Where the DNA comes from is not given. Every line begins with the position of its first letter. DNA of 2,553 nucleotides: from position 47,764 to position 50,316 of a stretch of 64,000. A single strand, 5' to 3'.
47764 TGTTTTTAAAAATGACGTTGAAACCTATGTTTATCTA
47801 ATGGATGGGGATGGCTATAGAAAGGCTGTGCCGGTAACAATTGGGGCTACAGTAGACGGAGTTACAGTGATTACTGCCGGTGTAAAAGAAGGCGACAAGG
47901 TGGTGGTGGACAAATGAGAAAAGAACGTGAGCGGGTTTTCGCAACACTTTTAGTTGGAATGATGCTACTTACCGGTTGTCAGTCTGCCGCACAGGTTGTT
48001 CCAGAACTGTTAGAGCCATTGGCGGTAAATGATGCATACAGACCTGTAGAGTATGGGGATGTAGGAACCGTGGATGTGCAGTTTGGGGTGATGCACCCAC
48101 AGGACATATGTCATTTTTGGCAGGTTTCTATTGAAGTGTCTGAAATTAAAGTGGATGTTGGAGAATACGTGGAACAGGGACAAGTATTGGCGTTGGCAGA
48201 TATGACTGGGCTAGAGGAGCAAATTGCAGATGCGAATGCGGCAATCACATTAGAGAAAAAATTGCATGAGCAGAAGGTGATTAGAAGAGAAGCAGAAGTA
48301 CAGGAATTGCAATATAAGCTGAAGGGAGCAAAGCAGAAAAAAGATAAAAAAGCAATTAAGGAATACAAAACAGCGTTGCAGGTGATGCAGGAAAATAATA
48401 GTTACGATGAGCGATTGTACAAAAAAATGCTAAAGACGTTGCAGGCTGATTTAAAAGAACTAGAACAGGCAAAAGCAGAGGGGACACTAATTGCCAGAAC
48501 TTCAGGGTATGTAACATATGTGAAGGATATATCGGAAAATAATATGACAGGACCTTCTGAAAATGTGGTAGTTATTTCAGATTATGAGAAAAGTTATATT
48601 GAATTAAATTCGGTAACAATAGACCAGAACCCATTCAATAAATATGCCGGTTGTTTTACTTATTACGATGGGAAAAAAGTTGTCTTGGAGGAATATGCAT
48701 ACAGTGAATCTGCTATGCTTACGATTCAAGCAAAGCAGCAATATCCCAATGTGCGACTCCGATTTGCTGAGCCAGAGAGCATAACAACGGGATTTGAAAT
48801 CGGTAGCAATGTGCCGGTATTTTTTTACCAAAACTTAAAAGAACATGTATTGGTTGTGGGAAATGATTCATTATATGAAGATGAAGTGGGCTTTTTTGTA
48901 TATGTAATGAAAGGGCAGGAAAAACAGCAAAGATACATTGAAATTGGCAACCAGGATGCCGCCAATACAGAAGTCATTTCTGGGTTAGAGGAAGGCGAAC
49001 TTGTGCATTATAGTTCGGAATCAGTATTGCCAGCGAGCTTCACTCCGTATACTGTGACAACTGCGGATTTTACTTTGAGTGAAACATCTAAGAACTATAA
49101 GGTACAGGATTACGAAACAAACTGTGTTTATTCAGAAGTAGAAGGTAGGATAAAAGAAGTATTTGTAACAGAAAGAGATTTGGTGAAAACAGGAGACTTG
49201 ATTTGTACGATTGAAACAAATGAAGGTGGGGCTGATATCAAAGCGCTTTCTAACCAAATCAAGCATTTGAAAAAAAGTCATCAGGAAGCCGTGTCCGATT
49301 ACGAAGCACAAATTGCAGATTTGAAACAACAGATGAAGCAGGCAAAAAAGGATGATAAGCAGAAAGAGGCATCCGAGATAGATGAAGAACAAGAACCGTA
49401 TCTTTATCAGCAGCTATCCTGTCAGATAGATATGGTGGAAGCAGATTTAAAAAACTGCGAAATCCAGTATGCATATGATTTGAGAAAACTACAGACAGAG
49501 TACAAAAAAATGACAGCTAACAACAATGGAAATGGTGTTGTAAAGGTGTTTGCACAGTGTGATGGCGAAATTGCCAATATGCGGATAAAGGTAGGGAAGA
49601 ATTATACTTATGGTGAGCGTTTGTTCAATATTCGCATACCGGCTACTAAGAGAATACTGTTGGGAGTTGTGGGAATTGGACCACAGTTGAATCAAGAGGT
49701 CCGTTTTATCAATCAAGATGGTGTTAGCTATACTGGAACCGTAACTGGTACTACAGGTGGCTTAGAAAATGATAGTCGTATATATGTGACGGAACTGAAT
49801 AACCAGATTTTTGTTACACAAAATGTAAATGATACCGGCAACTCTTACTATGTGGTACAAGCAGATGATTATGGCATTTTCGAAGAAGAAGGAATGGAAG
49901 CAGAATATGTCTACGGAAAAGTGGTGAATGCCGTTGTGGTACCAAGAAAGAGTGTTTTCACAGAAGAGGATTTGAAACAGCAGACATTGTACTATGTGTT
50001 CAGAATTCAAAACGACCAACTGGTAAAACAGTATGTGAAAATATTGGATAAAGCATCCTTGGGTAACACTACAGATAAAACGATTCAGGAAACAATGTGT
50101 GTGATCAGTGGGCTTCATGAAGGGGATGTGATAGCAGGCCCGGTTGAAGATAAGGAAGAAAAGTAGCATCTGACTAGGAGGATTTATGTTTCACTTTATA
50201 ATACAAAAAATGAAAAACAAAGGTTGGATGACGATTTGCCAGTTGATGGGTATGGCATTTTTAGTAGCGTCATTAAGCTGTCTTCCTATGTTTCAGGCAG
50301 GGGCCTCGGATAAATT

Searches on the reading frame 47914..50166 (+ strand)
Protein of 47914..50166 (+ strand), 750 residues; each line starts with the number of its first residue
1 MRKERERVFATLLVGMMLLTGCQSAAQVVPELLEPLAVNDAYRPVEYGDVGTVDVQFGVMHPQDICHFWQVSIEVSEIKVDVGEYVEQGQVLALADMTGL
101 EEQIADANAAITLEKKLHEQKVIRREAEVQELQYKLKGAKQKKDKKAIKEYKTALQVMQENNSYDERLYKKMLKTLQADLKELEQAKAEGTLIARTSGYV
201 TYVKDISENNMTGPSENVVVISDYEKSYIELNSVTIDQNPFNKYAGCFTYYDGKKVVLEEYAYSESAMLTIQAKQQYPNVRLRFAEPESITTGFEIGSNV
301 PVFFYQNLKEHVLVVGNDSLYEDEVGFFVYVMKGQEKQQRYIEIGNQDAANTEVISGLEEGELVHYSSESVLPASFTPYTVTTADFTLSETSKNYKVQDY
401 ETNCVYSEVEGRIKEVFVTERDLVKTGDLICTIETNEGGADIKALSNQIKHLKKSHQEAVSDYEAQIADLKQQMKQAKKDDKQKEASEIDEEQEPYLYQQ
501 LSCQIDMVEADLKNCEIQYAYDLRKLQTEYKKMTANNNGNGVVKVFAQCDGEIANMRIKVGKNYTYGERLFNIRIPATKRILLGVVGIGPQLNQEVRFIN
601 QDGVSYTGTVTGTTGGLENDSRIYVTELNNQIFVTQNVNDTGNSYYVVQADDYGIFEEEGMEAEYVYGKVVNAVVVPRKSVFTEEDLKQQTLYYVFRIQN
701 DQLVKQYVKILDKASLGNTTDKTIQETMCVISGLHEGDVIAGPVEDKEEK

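Call 37: search_protein_families(library=pfam, proteins=[window:47914-50166:+])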
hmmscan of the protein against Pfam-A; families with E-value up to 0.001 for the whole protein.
window:47914-50166:+ (750 aa): 4 families
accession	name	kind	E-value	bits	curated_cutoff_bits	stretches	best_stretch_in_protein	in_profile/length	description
PF13533.13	Biotin_lipoyl_2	-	3.8e-08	33.4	29.8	1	407-434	5-32/32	Biotin-lipoyl like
PF00364.28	Biotin_lipoyl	-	3.3e-07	30.5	22.1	0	405-433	45-73/73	Biotin-requiring enzyme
PF13437.12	HlyD_3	-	0.00032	21.8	22.2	0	405-460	2-58/106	HlyD family secretion protein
PF01551.29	Peptidase_M23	-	0.00036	21.1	28.7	0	70-101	47-78/96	Peptidase family M23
